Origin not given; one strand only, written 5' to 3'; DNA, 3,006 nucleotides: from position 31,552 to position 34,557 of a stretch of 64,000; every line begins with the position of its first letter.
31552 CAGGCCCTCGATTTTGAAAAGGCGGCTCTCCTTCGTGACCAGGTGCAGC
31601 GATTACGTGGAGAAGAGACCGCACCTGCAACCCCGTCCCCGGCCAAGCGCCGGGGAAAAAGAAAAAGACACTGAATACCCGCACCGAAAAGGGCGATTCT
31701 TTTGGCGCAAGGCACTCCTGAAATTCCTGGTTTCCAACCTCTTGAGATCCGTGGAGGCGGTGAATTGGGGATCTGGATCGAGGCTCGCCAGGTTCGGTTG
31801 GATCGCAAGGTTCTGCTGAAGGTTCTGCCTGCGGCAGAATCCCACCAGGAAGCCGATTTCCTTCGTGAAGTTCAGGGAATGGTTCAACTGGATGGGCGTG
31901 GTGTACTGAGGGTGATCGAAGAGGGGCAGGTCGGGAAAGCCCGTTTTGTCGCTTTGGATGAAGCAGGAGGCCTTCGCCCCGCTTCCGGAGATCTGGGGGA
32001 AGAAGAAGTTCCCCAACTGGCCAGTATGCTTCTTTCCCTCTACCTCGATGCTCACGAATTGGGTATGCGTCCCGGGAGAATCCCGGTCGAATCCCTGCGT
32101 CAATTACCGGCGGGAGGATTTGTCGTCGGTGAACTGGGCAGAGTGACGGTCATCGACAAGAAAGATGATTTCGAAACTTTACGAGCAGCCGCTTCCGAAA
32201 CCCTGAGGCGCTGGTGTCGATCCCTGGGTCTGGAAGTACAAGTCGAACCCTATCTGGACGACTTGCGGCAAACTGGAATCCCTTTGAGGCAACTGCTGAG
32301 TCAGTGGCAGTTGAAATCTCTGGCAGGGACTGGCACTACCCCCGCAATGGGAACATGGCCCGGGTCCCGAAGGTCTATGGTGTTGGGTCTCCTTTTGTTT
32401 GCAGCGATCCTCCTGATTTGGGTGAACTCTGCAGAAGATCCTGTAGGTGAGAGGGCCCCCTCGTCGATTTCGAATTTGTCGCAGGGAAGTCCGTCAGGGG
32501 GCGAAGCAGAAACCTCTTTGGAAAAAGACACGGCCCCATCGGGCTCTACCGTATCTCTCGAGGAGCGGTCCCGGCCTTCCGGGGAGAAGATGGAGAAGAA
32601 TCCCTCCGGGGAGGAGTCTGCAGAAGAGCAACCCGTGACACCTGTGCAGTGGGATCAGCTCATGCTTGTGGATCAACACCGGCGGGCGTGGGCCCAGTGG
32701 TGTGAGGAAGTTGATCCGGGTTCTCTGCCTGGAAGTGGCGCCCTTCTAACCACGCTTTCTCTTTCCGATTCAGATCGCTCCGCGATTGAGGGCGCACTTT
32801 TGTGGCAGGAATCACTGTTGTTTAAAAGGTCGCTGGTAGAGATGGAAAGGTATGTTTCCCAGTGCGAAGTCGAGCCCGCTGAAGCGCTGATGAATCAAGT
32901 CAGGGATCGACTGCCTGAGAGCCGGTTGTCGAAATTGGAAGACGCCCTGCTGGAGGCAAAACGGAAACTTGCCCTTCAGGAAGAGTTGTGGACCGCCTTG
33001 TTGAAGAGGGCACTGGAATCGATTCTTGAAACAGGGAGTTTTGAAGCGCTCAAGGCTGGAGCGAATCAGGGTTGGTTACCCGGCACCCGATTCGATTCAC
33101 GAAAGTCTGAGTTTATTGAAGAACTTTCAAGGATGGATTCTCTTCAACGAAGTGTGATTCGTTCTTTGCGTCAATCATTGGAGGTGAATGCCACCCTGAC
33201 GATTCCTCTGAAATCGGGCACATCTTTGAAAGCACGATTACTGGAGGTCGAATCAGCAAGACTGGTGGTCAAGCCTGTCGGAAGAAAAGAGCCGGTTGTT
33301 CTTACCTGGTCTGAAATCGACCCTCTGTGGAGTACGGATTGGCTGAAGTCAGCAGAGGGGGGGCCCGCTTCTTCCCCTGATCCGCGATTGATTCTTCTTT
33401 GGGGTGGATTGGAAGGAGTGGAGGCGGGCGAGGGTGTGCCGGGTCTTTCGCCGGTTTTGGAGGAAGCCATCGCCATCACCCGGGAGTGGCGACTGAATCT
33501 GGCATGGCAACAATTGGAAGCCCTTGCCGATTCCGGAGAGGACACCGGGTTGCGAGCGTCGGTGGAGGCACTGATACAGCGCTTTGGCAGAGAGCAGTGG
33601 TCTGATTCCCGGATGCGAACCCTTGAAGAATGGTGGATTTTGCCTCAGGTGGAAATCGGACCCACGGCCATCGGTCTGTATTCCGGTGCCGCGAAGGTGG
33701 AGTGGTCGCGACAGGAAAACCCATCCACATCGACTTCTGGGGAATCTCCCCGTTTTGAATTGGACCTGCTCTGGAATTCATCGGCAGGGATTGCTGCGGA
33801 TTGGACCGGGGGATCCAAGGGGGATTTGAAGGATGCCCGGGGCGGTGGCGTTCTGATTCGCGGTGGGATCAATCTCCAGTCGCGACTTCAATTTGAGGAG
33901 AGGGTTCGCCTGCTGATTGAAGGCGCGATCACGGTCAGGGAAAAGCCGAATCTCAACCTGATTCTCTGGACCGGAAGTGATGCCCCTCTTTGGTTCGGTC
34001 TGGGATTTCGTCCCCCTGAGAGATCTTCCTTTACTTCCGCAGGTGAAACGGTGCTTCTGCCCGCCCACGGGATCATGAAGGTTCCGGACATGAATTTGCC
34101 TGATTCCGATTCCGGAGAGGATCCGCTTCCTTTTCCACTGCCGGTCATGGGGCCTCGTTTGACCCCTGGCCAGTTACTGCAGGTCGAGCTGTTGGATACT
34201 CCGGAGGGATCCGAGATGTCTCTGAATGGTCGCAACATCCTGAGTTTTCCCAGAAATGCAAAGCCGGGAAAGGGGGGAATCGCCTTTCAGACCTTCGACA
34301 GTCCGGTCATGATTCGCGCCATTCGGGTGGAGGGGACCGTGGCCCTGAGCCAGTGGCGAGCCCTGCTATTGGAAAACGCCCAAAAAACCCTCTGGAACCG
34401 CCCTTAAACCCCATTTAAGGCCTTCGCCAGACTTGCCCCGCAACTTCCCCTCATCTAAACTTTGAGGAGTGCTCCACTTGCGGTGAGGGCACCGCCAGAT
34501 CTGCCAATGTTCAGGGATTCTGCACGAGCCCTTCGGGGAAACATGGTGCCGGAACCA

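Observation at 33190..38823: Three consecutive genes share a short beta-rich module; two are tandem DUF1570 HExxH peptidase paralogs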

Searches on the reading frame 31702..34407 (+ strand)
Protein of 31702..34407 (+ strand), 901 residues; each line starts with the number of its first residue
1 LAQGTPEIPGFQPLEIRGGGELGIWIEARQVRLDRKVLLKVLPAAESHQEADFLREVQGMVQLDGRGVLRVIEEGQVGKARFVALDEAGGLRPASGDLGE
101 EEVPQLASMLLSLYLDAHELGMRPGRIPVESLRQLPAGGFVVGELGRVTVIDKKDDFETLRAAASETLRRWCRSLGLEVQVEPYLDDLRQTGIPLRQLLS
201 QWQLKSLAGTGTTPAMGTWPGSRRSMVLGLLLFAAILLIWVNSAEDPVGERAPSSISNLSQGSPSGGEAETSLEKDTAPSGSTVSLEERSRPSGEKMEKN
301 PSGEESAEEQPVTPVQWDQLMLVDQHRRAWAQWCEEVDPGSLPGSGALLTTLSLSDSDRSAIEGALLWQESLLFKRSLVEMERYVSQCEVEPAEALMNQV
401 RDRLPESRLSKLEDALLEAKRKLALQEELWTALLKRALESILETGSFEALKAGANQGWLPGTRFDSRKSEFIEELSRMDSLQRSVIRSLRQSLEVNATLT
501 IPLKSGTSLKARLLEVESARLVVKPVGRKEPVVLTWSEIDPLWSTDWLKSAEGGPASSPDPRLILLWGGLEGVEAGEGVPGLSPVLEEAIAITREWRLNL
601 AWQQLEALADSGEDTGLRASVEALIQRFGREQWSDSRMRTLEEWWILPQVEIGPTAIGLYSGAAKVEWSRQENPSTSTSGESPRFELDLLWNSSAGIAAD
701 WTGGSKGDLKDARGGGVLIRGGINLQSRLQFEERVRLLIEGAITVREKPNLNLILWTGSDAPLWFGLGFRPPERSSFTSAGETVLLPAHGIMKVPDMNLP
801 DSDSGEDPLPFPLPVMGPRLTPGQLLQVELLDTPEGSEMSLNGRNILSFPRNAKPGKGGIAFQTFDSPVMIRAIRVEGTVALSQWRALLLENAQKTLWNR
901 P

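Call 3: search_protein_families(library=pfam, proteins=[window:31702-34407:+], max_evalue=0.1)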
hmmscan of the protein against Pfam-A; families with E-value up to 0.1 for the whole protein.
window:31702-34407:+ (901 aa): 0 families

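Call 4: search_protein_families(library=ncbifam, proteins=[window:31702-34407:+], max_evalue=0.1)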
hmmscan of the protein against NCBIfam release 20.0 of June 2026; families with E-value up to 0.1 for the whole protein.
window:31702-34407:+ (901 aa): 0 families

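Call 17: find_homologous_proteins(query=window:31702-34407:+, max_evalue=0.001)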
Query window:31702-34407:+ (901 aa): 17 proteins with E <= 0.001 among 8000 candidates.
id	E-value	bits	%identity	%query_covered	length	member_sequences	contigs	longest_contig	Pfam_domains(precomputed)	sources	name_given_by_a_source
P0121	0.0e+0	1973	100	100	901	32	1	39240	-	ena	-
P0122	0.0e+0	1795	91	100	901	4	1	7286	-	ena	-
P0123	0.0e+0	1763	89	100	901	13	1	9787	-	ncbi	-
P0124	0.0e+0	1762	89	100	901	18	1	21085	-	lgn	-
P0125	0.0e+0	1486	76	100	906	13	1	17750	-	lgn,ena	-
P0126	0.0e+0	1063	58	100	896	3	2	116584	-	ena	-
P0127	9.5e-265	899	52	100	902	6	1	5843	-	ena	-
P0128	2.7e-216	739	44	100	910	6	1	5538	-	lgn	-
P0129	6.5e-213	728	43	100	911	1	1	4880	-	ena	-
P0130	1.6e-209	717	43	100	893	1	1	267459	-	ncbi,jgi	-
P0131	9.0e-118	413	34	99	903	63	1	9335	-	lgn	-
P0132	9.9e-77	277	29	99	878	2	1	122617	-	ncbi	-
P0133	5.0e-76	275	30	99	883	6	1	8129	-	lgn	-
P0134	8.2e-75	271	28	99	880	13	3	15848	-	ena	-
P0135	1.4e-72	264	29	99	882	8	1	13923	-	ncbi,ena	-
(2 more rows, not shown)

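Call 67: find_encoding_contigs(protein=P0132, flank=6000, max_places=1)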
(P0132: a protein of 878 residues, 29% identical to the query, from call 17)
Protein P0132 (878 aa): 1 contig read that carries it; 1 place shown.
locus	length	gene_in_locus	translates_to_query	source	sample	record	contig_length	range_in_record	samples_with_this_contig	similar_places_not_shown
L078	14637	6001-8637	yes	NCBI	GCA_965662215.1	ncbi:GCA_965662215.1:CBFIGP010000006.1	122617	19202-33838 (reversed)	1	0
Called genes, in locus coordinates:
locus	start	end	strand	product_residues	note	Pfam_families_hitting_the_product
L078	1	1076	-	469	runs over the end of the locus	PF01704:UDPGP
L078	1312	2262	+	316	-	PF02749:QRPTase_N, PF01729:QRPTase_C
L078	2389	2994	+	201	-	PF09835:DUF2062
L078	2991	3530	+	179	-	PF02643:DUF192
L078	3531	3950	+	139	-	-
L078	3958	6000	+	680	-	PF00270:DEAD (weak), PF04851:ResIII, PF17757:UvrB_inter, PF27431:UvrB_3rd, PF00271:Helicase_C, PF12344:UvrB, PF02151:UVR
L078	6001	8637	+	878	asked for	-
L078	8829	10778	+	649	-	-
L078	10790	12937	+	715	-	PF07607:DUF1570 (faint)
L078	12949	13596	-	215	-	-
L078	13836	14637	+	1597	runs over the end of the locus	PF21075:GDH_ACT1, PF21079:GDH_HM2 (faint), PF21077:GDH_ACT3, PF21078:GDH_HM3, PF05088:Bac_GDH_CD, PF21074:GDH_C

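Call 68: find_encoding_contigs(protein=P0131, flank=6000, max_places=1)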
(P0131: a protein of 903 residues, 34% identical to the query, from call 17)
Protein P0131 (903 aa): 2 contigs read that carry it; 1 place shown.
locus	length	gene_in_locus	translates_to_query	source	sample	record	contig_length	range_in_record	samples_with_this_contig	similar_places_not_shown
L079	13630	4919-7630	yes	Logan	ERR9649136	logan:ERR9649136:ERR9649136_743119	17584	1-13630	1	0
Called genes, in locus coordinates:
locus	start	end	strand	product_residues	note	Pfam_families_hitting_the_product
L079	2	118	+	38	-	?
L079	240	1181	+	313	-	PF02749:QRPTase_N, PF01729:QRPTase_C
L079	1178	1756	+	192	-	PF09835:DUF2062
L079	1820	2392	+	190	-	PF02643:DUF192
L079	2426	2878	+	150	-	-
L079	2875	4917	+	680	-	PF00270:DEAD (weak), PF04851:ResIII, PF17757:UvrB_inter, PF27431:UvrB_3rd, PF00271:Helicase_C, PF12344:UvrB, PF02151:UVR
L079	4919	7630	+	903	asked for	-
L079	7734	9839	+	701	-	-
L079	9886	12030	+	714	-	-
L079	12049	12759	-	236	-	-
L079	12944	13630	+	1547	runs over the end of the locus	?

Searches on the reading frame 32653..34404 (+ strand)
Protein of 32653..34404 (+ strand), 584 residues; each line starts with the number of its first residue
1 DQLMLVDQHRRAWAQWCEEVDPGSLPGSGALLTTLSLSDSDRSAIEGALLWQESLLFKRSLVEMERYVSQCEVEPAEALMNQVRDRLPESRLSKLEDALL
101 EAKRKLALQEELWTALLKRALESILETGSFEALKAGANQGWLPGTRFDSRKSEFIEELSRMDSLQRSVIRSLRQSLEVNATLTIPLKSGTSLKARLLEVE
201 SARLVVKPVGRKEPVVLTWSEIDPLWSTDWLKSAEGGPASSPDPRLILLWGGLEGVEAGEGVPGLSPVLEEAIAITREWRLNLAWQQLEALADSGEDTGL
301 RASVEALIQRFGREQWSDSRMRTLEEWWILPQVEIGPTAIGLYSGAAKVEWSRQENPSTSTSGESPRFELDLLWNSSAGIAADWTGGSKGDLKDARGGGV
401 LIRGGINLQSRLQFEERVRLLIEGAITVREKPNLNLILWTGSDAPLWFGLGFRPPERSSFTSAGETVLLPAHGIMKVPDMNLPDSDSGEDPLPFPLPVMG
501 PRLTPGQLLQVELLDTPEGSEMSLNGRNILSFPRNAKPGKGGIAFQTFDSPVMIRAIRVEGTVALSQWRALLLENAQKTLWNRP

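Call 29: find_homologous_proteins(query=A3, max_evalue=0.001)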
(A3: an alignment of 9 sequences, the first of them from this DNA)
Query A3 (9 sequences) (584 aa, profile of the alignment): 11 proteins with E <= 0.001 among 8000 candidates.
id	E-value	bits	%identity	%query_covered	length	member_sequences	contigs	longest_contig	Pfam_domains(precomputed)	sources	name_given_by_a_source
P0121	1.7e-162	560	100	100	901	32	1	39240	-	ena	-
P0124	3.6e-149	516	89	100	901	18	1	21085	-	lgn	-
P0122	2.4e-148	514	92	100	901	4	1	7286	-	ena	-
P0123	8.2e-148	512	89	100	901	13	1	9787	-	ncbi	-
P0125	3.5e-135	470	78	100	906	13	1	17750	-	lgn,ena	-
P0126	1.1e-109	386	58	100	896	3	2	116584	-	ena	-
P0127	2.0e-95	339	50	100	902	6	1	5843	-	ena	-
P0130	4.7e-80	288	39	98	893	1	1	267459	-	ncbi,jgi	-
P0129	6.1e-80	288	41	99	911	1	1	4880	-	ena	-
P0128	5.2e-78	281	42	99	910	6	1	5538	-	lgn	-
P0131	1.3e-67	247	31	93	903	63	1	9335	-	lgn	-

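Call 45: predict_structure(alignment_id=A4)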
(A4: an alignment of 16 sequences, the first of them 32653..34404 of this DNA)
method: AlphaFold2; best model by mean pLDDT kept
length: 584 residues; sequences in the alignment: 16
mean_pLDDT: 80.9   pTM: 0.71
mean pLDDT of the five models: 80.9, 79.3, 78.6, 77.5, 77.2
residues with pLDDT >= 90: 280; 70-90: 179; 50-70: 70; < 50: 55
segments of 3 or more residues with pLDDT < 50: 358-362, 452-499
pLDDT, mean of each block of 10 residues (from residue 1): 65 64 54 71 79 87 92 92 85 92 93 92 92 68 86 94 93 88 93 94 93 93 90 67 90 91 92 95 94 86 93 89 94 91 94 68 72 94 78 81 88 91 74 77 74 40 37 37 37 44 72 89 82 76 84 91 93 93 71
secondary structure, 60 per line:
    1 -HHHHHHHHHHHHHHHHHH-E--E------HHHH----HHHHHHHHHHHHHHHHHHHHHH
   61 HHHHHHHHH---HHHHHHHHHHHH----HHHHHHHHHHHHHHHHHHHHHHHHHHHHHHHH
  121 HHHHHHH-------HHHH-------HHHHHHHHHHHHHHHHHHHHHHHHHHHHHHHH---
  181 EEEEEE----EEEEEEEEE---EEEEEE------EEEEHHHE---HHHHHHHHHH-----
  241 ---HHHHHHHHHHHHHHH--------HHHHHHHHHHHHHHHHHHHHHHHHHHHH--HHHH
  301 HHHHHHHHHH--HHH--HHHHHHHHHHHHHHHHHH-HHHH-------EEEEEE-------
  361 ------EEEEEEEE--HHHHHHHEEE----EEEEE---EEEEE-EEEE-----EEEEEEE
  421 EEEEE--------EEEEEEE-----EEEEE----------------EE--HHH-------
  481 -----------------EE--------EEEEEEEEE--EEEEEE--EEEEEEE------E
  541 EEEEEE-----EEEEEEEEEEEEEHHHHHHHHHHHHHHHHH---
elements in order: H2-19 H31-34 H39-69 H73-84 H89-127 H135-138 H146-177 E181-186 E191-199 E203-208 E215-218 H226-235 H244-258 H267-294 H297-310 H318-335 H337-340 E348-353 E367-374 H377-383 E384-386 E391-395 E399-403 E405-408 E414-425 E434-440 E446-450 E508-516 E519-524 E527-533 E540-546 E552-564 H565-581

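Call 47: fold_search(model_id=the predicted structure, library=pdb)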
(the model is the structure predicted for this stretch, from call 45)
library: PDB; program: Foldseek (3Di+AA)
matches with E <= 10: 1408; with E <= 0.001: 42
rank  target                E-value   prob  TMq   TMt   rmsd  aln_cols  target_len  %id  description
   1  5ho0                  9.0e-06  1.00  0.16  0.12  14.1       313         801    9  Crystal structure of AbnA (closed conformation), a GH43 extracellular arabinanase from Geobacillus stearothermophilus (released 2017-02-01)
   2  9qco_A                3.8e-05  1.00  0.17  0.11  20.8       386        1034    6  NTNH-HA70 complex from Clostridium botulinum Serotype B1 (released 2025-09-10)
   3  3s5q                  7.6e-05  1.00  0.18  0.44   7.7       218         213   13  Crystal structure of a putative glycosyl hydrolase (BDI_2473) from Parabacteroides distasonis ATCC 8503 at 1.85 A resolu (released 2011-06-15)
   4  5ho2                  8.4e-05  1.00  0.16  0.12  14.1       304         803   11  Crystal structure of AbnA (open conformation), a GH43 extracellular arabinanase from Geobacillus stearothermophilus (released 2017-02-01)
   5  9ea9_B                8.4e-05  1.00  0.19  0.11  23.5       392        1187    8  Crystal structure of BoNT/A-NTNH-HA70 -VHH_F12-VHH_H7-Fab_NTNH complex (released 2025-09-17)
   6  5hp6                  9.7e-05  1.00  0.17  0.13  14.1       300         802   10  Structure of AbnA, a GH43 extracellular arabinanase from Geobacillus stearothermophilus (a new conformational state) (released 2017-02-01)
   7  9eob                  1.9e-04  1.00  0.18  0.18   9.7       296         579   12  Engineered GH181 sialidase from Akkermansia muciniphila (released 2025-03-26)
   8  3h3l_A                2.0e-04  1.00  0.20  0.45  10.5       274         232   12  Crystal structure of PUTATIVE SUGAR HYDROLASE (YP_001304206.1) from Parabacteroides distasonis ATCC 8503 at 1.59 A res (released 2009-04-28)
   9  3zr5_A                2.3e-04  1.00  0.17  0.16  13.2       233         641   11  STRUCTURE OF GALACTOCEREBROSIDASE FROM MOUSE (released 2011-09-28)
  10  9qc8_B                2.6e-04  0.99  0.18  0.10  25.3       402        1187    7  BoNT-NTNH-HA70 complex from Clostridium botulinum Serotype B1 (released 2025-09-10)
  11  3u1x_A                3.2e-04  1.00  0.23  0.56   4.5       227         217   10  Crystal structure of a putative glycosyl hydrolase (BDI_1869) from Parabacteroides distasonis ATCC 8503 at 1.70 A reso (released 2011-10-26)
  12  8v31_C                3.2e-04  1.00  0.22  0.47   9.9       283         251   10  Structure of Alistipes sp. 3-Keto-2-hydroxy-glucal-hydratase AL2 (released 2024-06-19)
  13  5hon_A                3.5e-04  1.00  0.17  0.40  11.1       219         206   13  Structure of Domain 4 of AbnA, a GH43 extracellular arabinanase from Geobacillus stearothermophilus, in complex with a (released 2017-02-01)
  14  7vco                  3.5e-04  1.00  0.14  0.17  16.6       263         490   10  Frischella perrara beta-fructofuranosidase (released 2022-03-09)
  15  9arl_B                3.5e-04  0.94  0.15  0.09  24.8       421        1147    7  CryoEM structure of BoNT-NTNH-OrfX2 complex from Clostridium botulinum strain A1-ST7B, major class (released 2025-01-22)
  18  1oq1_A                4.5e-04  1.00  0.20  0.47  10.4       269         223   12  Crystal Structure of Protein of Unknown Function with Galectin-like Fold from Bacillus subtilis (released 2003-09-23)
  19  3u1x_B                4.7e-04  1.00  0.21  0.50   5.3       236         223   11  Crystal structure of a putative glycosyl hydrolase (BDI_1869) from Parabacteroides distasonis ATCC 8503 at 1.70 A reso (released 2011-10-26)
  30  1oq1_C                6.4e-04  1.00  0.20  0.47   8.1       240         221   13  Crystal Structure of Protein of Unknown Function with Galectin-like Fold from Bacillus subtilis (released 2003-09-23)
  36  1oq1_B                9.0e-04  1.00  0.19  0.45   9.7       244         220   13  Crystal Structure of Protein of Unknown Function with Galectin-like Fold from Bacillus subtilis (released 2003-09-23)
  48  8v31_A                1.3e-03  1.00  0.21  0.45  10.4       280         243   10  Structure of Alistipes sp. 3-Keto-2-hydroxy-glucal-hydratase AL2 (released 2024-06-19)
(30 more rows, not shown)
